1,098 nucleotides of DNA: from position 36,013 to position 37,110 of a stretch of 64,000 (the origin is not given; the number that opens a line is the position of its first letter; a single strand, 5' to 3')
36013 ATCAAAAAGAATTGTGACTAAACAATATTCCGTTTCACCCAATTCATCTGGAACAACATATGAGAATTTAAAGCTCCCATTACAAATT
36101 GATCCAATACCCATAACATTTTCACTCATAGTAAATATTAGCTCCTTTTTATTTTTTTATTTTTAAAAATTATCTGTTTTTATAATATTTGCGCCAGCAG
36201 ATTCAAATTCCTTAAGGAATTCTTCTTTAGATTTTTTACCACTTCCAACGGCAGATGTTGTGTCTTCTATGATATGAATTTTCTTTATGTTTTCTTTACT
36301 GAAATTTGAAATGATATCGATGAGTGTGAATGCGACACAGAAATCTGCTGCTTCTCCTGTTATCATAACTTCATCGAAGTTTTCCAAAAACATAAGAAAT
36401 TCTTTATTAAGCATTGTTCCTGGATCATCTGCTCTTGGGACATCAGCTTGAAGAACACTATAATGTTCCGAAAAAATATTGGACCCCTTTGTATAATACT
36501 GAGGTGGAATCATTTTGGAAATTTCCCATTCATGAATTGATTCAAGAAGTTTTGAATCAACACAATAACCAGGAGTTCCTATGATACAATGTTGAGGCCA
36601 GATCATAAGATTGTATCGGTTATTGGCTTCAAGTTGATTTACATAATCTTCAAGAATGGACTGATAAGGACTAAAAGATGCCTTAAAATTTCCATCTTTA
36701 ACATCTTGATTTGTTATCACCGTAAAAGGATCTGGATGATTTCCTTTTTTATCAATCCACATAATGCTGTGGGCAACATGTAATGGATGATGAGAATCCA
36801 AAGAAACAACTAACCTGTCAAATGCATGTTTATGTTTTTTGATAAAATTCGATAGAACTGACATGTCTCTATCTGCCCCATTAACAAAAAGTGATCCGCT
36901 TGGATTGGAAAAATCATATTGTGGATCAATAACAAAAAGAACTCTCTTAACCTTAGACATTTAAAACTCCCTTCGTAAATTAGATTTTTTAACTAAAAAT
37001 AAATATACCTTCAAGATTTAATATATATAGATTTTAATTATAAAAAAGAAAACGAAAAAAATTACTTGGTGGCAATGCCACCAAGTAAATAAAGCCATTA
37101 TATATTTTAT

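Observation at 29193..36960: Phage-encoded nicotinamidase (PncA) plus nicotinate/nicotinamide phosphoribosyltransferase: a possible new NAD reconstitution route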

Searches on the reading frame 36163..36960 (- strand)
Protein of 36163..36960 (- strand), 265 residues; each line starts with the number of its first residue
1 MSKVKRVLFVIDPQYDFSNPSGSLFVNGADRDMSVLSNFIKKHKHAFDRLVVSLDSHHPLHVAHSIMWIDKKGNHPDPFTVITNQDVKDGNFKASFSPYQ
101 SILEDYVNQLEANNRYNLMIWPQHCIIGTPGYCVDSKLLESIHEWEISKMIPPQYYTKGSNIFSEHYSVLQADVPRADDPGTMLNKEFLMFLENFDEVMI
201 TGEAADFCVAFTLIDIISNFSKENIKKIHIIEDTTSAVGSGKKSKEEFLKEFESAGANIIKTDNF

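Call 3: search_protein_families(library=pfam, proteins=[window:36163-36960:-], max_evalue=0.01)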
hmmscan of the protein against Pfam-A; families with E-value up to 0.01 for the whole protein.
window:36163-36960:- (265 aa): 0 families

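Call 4: search_protein_families(library=ncbifam, proteins=[window:36163-36960:-], max_evalue=0.01)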
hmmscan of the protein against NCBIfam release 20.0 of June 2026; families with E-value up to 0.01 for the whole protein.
window:36163-36960:- (265 aa): 1 family
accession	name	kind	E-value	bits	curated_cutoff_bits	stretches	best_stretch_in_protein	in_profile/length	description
NF008623.0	PRK11609.1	equivalog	2.6e-12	47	174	1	80-263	46-206/213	bifunctional nicotinamidase/pyrazinamidase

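Call 11: search_protein_families(library=phrogs, proteins=[window:36163-36960:-], max_evalue=0.001)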
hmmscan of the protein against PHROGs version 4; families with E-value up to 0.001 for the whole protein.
window:36163-36960:- (265 aa): 1 family
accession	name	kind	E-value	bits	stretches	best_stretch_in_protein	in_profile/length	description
phrog_19305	-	unknown function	1.1e-12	49.2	1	5-65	3-67/199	-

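Call 13: search_solved_structures(query=window:36163-36960:-, max_evalue=0.1, show_alignments=4)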
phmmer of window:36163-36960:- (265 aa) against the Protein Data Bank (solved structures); distinct sequences matched with E-value up to 0.1: 6.
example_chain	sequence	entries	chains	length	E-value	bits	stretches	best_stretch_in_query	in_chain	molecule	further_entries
2h0r_A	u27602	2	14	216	3.7e-07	32.9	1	6-71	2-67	Nicotinamidase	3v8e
29iv_A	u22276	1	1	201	2.2e-05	27.1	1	109-240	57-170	nicotinamidase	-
3r2j_A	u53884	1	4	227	3.7e-05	26.4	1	121-261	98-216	Alpha/beta-hydrolase-like protein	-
1ilw_A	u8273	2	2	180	4.2e-05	26.2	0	6-63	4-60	180 aa long hypothetical Pyrazinamidase/nicotinamidase | 180aa long hypothetical Pyrazinamidase/Nicotinamidase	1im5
2wt9_A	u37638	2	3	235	0.00012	24.7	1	118-233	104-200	NICOTINAMIDASE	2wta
3pl1_A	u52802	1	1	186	0.0018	20.9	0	120-220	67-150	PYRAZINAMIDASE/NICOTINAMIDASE PNCA (PZase)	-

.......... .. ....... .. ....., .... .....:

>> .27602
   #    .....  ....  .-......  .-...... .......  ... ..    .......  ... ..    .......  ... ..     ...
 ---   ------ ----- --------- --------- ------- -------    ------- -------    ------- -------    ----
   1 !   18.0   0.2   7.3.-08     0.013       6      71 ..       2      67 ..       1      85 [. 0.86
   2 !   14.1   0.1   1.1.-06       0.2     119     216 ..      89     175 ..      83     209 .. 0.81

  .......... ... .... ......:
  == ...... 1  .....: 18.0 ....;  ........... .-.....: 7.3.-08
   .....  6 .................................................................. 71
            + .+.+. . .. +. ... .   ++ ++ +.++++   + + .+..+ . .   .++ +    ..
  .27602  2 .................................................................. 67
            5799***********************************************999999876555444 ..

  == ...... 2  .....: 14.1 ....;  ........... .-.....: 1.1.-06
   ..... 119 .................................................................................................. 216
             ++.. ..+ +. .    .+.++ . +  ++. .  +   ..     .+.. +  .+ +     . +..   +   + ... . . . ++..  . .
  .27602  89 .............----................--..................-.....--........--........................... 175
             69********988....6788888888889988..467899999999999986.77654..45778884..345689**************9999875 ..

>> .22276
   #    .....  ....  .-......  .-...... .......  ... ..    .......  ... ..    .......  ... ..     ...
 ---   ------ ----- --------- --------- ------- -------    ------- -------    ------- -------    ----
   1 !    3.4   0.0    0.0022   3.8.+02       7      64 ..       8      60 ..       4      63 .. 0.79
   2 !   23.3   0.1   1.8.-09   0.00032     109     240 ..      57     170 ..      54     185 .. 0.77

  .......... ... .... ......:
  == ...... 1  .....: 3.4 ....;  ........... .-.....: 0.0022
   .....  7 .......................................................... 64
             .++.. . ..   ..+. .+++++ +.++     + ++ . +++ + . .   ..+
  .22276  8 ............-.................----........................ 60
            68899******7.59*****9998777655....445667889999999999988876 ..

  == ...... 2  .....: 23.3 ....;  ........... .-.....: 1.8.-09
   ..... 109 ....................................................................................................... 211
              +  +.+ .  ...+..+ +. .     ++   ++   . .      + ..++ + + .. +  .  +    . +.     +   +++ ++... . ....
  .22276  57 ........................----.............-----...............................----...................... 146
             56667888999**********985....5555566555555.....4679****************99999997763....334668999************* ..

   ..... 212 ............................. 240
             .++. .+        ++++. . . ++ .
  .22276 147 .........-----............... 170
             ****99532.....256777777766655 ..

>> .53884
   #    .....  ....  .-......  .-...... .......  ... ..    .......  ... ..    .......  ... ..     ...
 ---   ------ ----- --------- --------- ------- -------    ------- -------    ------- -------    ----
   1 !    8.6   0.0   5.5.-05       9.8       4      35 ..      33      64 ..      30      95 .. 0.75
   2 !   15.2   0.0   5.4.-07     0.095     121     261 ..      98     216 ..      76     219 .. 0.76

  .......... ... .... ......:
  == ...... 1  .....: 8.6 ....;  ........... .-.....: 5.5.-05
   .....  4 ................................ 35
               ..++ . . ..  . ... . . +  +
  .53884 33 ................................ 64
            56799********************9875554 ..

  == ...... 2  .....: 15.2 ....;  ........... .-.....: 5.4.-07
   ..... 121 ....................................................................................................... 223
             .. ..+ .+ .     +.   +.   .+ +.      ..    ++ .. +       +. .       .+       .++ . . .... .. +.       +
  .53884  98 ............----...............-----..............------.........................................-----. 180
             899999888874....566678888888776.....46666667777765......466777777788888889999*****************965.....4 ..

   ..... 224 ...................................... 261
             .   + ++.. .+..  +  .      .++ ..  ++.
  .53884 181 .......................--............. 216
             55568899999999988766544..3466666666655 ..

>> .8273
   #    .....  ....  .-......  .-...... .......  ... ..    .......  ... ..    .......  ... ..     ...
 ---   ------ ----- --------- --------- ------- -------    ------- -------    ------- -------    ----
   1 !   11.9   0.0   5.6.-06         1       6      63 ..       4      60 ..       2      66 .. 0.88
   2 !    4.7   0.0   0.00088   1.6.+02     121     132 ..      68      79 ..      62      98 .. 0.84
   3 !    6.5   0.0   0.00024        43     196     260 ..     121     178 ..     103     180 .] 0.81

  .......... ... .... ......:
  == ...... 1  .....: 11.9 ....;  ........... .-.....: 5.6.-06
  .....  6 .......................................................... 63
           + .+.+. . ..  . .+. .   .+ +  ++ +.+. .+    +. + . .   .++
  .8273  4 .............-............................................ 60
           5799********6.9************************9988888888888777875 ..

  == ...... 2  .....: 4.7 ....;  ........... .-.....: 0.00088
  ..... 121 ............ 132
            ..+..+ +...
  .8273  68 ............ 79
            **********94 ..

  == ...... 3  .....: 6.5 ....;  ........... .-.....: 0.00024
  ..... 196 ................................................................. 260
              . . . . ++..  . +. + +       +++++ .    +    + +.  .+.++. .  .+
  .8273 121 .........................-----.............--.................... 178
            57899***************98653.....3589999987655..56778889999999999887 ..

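Call 26: find_homologous_proteins(query=window:36163-36960:-, max_evalue=0.0001)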
Query window:36163-36960:- (265 aa): 74 proteins with E <= 0.0001 among 333 candidates.
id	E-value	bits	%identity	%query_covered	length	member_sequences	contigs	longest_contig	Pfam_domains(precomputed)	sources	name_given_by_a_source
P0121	2.9e-177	605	100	100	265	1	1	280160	-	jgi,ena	-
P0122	1.6e-72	262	48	99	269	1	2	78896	PF00857.27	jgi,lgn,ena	jgi:nicotinamidase-related amidase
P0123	6.0e-72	260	46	97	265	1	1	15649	-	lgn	-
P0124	1.6e-71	259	48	97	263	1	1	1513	PF00857.27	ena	-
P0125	2.4e-71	258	46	100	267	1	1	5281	PF00857.27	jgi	jgi:nicotinamidase/pyrazinamidase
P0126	3.8e-71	258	46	99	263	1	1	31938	-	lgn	-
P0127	4.4e-71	257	47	99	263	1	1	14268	-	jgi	-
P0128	1.9e-70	255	47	97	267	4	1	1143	-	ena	-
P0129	1.9e-69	252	46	97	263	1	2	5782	PF00857.27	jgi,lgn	-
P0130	1.9e-69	252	45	99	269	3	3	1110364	-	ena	-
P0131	5.9e-69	250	46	99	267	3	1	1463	-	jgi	-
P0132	6.7e-69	250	47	98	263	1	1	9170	-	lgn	-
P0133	3.2e-68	248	44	97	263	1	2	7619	-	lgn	-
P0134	3.7e-68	248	45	96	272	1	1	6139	PF00857.27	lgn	-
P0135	8.2e-68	247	48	97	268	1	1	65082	-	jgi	jgi:nicotinamidase-related amidase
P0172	9.9e-60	220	38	97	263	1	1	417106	-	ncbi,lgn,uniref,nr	ncbi:hypothetical protein [Candidatus Albibeggiatoa sp. nov. NOAA]|uniref:cysteine hydrolase family 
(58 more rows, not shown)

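Call 32: find_related_loci(query=A2, collection=viral_contigs, flank=10000)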
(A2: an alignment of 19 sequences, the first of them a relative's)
Query A2 (265 aa) in viral_contigs; peptide patterns used: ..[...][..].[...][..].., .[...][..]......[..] (x = any residue, [..] = any of these).
195 stretches matched a pattern; 144 encode a relative of the query (tblastn E <= 1e-3); the best 80 are kept; 80 distinct loci.
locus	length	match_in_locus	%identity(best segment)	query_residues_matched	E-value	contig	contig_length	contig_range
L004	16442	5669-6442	47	8-265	2e-77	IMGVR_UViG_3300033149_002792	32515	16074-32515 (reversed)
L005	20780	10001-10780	46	5-265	3e-72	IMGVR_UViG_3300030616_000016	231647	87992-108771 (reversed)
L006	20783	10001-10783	43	4-265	7e-72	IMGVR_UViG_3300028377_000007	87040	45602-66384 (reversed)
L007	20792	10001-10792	45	3-265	6e-71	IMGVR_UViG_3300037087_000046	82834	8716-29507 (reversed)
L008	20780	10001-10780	45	8-265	6e-71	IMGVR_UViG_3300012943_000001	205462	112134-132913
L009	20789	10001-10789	44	3-265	1e-70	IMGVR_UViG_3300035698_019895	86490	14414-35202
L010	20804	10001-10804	43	3-265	8e-70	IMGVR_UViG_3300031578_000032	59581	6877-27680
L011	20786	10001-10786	44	3-265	2e-69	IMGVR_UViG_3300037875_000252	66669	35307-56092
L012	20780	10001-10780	43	4-263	2e-69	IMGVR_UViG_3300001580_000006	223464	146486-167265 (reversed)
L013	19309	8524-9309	44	3-265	2e-69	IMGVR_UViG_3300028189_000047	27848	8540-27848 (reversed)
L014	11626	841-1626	44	3-265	5e-69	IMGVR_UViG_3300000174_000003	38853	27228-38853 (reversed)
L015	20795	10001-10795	42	1-265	1e-68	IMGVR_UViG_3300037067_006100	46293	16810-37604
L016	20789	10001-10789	42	8-265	2e-68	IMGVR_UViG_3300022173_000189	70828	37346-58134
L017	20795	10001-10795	44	8-265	3e-68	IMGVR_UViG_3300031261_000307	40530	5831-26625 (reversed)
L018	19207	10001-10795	44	8-265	3e-68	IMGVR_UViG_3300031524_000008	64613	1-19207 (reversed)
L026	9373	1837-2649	42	1-265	4e-66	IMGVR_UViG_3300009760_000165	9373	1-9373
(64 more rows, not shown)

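Call 40: search_protein_families(library=padloc, proteins=[window:36163-36960:-], max_evalue=0.01)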
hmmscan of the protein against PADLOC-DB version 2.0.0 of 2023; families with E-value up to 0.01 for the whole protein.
window:36163-36960:- (265 aa): 0 families

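Call 42: search_dna_similar(query=window:36163-36960:-, collection=phages, mode=protein, max_rows=40, max_evalue=0.001)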
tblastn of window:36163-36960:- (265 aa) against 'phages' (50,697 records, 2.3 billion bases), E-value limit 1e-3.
Records with a match: 6; places in all: 6; records where one place covers at least 80% of the query: 6.
Best place of each record, by identity: <60% 6.
By first word of the organism name: uncultured 3; Bacteriophage 3.
By host as written in the record: - 6.
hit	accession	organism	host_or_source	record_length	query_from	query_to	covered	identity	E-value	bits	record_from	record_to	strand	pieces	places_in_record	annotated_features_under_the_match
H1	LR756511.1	uncultured phage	metagenomic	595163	8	265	97%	43.2%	6e-61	213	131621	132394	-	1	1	record has no annotation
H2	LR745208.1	uncultured phage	metagenomic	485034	3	240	90%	41.3%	6e-54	192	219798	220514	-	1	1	record has no annotation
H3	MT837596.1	Bacteriophage sp.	human fecal samples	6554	5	238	88%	34.2%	9e-36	140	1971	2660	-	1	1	record has no annotation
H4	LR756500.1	uncultured phage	metagenomic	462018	5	238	88%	31.6%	9e-36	140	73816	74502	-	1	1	record has no annotation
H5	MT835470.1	Bacteriophage sp.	human fecal samples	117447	6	225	83%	26.7%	1e-6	55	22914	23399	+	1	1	record has no annotation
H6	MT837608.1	Bacteriophage sp.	human fecal samples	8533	7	239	88%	24.0%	5e-6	53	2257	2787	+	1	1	record has no annotation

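Call 44: search_protein_families(library=pfam, proteins=[L008:17180-18403:+, L006:19408-19959:+, L008:18436-20154:+, L017:9098-9955:-, L006:11870-12793:+, L009:6723-7298:+, L026:6125-7072:+, L008:7072-8475:+, L009:11555-12355:+, L010:17342-18496:+], max_evalue=0.001)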
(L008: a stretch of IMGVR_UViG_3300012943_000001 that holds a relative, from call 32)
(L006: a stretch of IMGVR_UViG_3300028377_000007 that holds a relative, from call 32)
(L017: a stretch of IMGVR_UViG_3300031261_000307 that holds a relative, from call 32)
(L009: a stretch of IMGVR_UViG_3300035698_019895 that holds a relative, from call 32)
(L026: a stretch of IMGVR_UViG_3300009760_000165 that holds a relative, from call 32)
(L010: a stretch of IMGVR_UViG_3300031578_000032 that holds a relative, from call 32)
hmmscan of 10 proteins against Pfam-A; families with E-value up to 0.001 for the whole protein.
L008:17180-18403:+ (407 aa): 2 families
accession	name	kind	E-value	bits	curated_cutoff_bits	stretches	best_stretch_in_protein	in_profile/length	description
PF04095.22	NAPRTase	-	5.2e-48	164.3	20.8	1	182-399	2-233/239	Nicotinate phosphoribosyltransferase (NAPRTase) family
PF17767.7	NAPRTase_N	-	1.5e-20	74.3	32.6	1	7-134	1-124/125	Nicotinate phosphoribosyltransferase (NAPRTase) N-terminal domain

L006:19408-19959:+ (183 aa): 1 family
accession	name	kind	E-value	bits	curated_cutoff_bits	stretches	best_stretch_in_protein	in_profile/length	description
PF12850.12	Metallophos_2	-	0.00017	22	27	1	9-145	6-125/154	Calcineurin-like phosphoesterase superfamily domain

L008:18436-20154:+ (572 aa): 2 families
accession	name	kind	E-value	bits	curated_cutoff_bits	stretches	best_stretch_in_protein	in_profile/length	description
PF02540.23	NAD_synthase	-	1.8e-68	230.8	21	1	285-541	2-242/242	NAD synthase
PF00795.27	CN_hydrolase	-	9.6e-14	51.8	23.2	1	5-244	4-225/256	Carbon-nitrogen hydrolase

L017:9098-9955:- (285 aa): 1 family
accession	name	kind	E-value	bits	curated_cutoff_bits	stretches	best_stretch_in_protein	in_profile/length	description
PF14528.11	LAGLIDADG_3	-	2e-07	31.6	22.5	0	80-143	2-74/82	LAGLIDADG-like domain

L006:11870-12793:+ (307 aa): 1 family
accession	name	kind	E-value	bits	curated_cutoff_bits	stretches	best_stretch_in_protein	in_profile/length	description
PF00293.34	NUDIX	-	3.6e-14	53.4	21.1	1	175-299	4-132/134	NUDIX domain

L009:6723-7298:+ (191 aa): 1 family
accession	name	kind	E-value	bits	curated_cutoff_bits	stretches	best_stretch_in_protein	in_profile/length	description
PF01467.32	CTP_transf_like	-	5.8e-27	94.9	21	1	12-162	1-132/133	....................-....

L026:6125-7072:+ (315 aa): 2 families
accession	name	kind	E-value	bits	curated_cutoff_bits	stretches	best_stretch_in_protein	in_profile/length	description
PF05265.19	DUF723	-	5.8e-07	29.8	20.9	0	34-63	29-60/60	Protein of unknown function (DUF723)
PF14311.12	DUF4379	-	2.8e-06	27.9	24.5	0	169-200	22-54/56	Probable Treble clef zinc finger domain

L008:7072-8475:+ (467 aa): 3 families
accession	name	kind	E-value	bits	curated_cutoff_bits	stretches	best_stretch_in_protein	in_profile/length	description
PF00644.27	PARP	-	7.5e-35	120.7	26.7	1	292-439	4-144/199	Poly(ADP-ribose) polymerase catalytic domain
PF05406.20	WGR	-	5.9e-14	52.4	22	1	26-98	3-75/79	WGR domain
PF02877.19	PARP_reg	-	1.4e-09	38.6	26.8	1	137-262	3-113/135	Poly(ADP-ribose) polymerase, regulatory domain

L009:11555-12355:+ (266 aa): 2 families
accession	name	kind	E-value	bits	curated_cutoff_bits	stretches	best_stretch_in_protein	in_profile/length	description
PF02540.23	NAD_synthase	-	9.2e-72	241.5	21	1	18-257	3-240/242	NAD synthase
PF03054.22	tRNA_Me_trans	-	9.1e-05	22.6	20.6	0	35-73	2-38/202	tRNA methyl transferase HUP domain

L010:17342-18496:+ (384 aa): 1 family
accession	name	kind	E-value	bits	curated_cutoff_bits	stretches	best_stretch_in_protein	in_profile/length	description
PF01068.26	DNA_ligase_A_M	-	2.5e-07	31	26.2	1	202-294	109-204/204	ATP dependent DNA ligase domain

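Call 50: find_encoding_contigs(protein=P0172, flank=10000, max_places=2)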
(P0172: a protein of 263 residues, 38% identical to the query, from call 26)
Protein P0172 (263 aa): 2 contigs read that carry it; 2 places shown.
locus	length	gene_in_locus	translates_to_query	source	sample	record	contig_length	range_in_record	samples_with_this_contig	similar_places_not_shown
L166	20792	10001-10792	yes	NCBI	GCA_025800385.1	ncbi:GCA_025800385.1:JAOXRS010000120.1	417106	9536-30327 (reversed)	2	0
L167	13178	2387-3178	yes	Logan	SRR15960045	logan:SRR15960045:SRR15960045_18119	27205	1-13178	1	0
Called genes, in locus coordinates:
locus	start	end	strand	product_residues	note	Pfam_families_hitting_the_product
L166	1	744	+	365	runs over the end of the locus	PF01757:Acyl_transf_3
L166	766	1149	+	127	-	PF01042:Ribonuc_L-PSP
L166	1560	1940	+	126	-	PF02261:Asp_decarbox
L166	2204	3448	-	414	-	PF00909:Ammonium_transp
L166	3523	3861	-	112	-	PF00543:P-II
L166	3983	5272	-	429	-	PF00909:Ammonium_transp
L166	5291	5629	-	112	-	PF00543:P-II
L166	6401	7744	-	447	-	PF10396:TrmE_N, PF12631:MnmE_helical, PF00005:ABC_tran (faint), PF01926:MMR_HSR1, PF02421:FeoB_N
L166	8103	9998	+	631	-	PF06097:DUF945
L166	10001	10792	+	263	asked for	-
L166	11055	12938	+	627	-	PF07715:Plug, PF00593:TonB_dep_Rec_b-barrel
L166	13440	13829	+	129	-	PF00072:Response_reg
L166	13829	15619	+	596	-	PF00072:Response_reg, PF00990:GGDEF, PF00563:EAL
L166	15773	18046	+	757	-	PF00092:VWA, PF13519:VWA_2 (weak)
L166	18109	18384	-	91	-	PF12844:HTH_19, PF13560:HTH_31, PF01381:HTH_3, PF13443:HTH_26 (weak)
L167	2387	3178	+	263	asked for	-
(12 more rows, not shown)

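Call 52: search_protein_families(library=ncbifam, proteins=[L008:17180-18403:+, L009:6723-7298:+, L006:11870-12793:+], max_evalue=0.0001)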
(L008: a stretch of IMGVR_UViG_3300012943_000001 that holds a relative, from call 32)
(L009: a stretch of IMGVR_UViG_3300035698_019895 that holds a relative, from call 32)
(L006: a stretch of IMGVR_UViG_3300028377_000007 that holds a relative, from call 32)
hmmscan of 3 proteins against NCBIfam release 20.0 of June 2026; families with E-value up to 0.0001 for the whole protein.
L008:17180-18403:+ (407 aa): 9 families
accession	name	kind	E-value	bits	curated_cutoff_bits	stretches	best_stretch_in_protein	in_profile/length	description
NF003704.0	PRK05321.1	subfamily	1.1e-105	354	379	1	1-405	8-393/398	nicotinate phosphoribosyltransferase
TIGR01514.1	NAPRTase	equivalog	1.3e-96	324.1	269.55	1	2-400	1-395/399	nicotinate phosphoribosyltransferase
TIGR01513.1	NAPRTase_put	equivalog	4.2e-21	75.4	297.4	2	182-388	146-345/452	nicotinate phosphoribosyltransferase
NF006696.0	PRK09243.1-3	equivalog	1.7e-20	73.2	503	1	182-382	157-348/451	nicotinate phosphoribosyltransferase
NF006695.0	PRK09243.1-2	equivalog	9.2e-15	54.2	469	1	181-387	151-355/480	nicotinate phosphoribosyltransferase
NF009131.0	PRK12484.1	equivalog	2.6e-12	46.2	330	1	183-382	152-343/455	nicotinate phosphoribosyltransferase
NF006694.0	PRK09243.1-1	equivalog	3.4e-11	42.5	663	1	183-386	154-354/485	nicotinate phosphoribosyltransferase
NF006698.0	PRK09243.1-5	equivalog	4.4e-11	42.2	531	1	182-383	161-346/440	nicotinate phosphoribosyltransferase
NF006697.0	PRK09243.1-4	equivalog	4.2e-10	38.8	776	1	183-386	155-355/488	nicotinate phosphoribosyltransferase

L009:6723-7298:+ (191 aa): 17 families
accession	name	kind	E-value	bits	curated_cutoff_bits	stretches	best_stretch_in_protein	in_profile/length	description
NF000840.1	PRK00071.1-3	equivalog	1.9e-50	171.1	150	1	6-190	4-200/201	nicotinate-nucleotide adenylyltransferase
TIGR00482.1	TIGR00482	equivalog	2.2e-49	168.1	112.45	2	12-130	1-119/194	nicotinate (nicotinamide) nucleotide adenylyltransferase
NF000841.0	PRK00071.1-4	equivalog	1.8e-47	161.6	197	1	6-189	5-193/194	nicotinate-nucleotide adenylyltransferase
NF005519.0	PRK07152.1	equivalog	2e-46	158.6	315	1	8-188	1-184/361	nicotinate-nucleotide adenylyltransferase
NF000839.0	PRK00071.1-1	equivalog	8.6e-37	127.2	187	1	10-130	8-128/219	nicotinate-nucleotide adenylyltransferase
NF000843.0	PRK00071.2-2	equivalog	8.2e-27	94.1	240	1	3-132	7-134/212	nicotinate-nucleotide adenylyltransferase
NF005410.0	PRK06973.1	equivalog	5.3e-24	84.8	214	1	6-134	20-151/243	nicotinate-nucleotide adenylyltransferase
NF000846.0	PRK00071.2-5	equivalog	1.3e-18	67.3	329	1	6-132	17-141/210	nicotinate-nucleotide adenylyltransferase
NF000845.0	PRK00071.2-4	equivalog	1.8e-17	63.4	210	1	4-132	4-130/197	nicotinate-nucleotide adenylyltransferase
NF006479.0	PRK08887.1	equivalog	2.2e-14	53.7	164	1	8-189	2-171/174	nicotinate-nicotinamide nucleotide adenylyltransferase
TIGR00125.1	cyt_tran_rel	domain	4.5e-12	46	27.7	1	10-70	1-60/65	adenylyltransferase/cytidyltransferase family protein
NF000842.0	PRK00071.2-1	equivalog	5.8e-11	42.4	167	1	8-130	2-117/191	nicotinate-nucleotide adenylyltransferase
TIGR01510.1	coaD_prev_kdtB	equivalog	6.2e-10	39.3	103.3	1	11-96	2-76/155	pantetheine-phosphate adenylyltransferase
NF004162.0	PRK05627.1-5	equivalog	1.6e-06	27.8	241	1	10-166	17-168/304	bifunctional riboflavin kinase/FAD synthetase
NF002243.0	PRK01153.1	subfamily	4.5e-06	26.4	127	0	11-108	3-98/175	nicotinamide-nucleotide adenylyltransferase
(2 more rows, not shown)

L006:11870-12793:+ (307 aa): 6 families
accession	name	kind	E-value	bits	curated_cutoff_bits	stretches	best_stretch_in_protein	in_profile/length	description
NF003786.0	PRK05379.1-2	equivalog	3.5e-15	56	397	1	5-150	16-160/354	bifunctional nicotinamide-nucleotide adenylyltransferase/Nudix hydroxylase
NF003787.0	PRK05379.1-4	equivalog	1.7e-11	43.7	449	0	170-286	204-323/346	bifunctional nicotinamide-nucleotide adenylyltransferase/Nudix hydroxylase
NF003785.0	PRK05379.1-1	equivalog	4.4e-09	36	418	0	173-283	202-316/347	bifunctional nicotinamide-nucleotide adenylyltransferase/Nudix hydroxylase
NF001299.0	PRK00241.1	equivalog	7e-08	32.2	158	1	165-241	126-199/263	NAD(+) diphosphatase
NF001934.0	PRK00714.1-1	equivalog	9e-07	28.5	241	1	175-264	9-93/176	RNA pyrophosphohydrolase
NF006961.0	PRK09438.1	equivalog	2e-05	24.1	103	1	177-236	10-69/151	dihydroneopterin triphosphate diphosphatase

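Call 66: predict_structure(alignment_id=A2)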
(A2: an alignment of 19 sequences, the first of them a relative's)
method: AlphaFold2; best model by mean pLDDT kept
length: 265 residues; sequences in the alignment: 19
mean_pLDDT: 90.0   pTM: 0.85
mean pLDDT of the five models: 90.0, 86.3, 84.9, 84.2, 82.3
residues with pLDDT >= 90: 174; 70-90: 79; 50-70: 9; < 50: 3
segments of 3 or more residues with pLDDT < 50: 129-131
pLDDT, mean of each block of 10 residues (from residue 1): 89 87 85 97 96 84 93 93 96 97 95 89 60 79 93 84 87 88 91 97 91 94 97 91 90 97 94
secondary structure, 60 per line:
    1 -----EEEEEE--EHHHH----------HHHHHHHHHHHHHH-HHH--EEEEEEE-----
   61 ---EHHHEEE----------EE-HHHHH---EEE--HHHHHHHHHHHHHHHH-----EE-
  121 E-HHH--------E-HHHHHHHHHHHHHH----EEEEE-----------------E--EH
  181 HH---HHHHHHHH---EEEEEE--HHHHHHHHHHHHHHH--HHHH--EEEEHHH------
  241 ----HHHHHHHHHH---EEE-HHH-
elements in order: E6-11 H15-18 H29-42 E49-55 E68-70 H84-88 E92-94 H97-112 H136-149 E154-158 H186-193 E197-202 H205-219 H222-225 E228-231 H245-254 E258-260
